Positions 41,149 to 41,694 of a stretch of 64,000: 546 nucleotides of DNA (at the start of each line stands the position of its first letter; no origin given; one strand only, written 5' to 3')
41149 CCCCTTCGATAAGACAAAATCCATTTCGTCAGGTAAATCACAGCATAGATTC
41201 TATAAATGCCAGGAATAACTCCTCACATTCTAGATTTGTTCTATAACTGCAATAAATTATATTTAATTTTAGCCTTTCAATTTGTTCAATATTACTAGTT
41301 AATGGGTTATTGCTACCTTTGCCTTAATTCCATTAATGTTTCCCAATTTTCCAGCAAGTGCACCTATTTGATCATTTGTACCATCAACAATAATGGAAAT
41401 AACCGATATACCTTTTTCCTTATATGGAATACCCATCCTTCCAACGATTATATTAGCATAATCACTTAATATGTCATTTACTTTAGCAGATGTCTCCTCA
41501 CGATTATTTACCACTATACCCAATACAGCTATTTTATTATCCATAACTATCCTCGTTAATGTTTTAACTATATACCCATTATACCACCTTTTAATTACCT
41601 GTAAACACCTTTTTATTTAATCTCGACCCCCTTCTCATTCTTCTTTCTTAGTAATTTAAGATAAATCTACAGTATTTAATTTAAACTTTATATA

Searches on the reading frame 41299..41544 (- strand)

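Call 92: search_protein_families(library=pfam, proteins=[window:41299-41544:-], max_evalue=0.00001)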
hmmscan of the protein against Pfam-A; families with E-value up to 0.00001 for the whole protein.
window:41299-41544:- (81 aa): 1 family
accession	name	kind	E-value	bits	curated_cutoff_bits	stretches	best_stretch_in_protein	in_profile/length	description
PF21699.3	TM1266-like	-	9.3e-34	115.7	27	1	4-76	1-73/74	Iron-only hydrogenase system regulator, putative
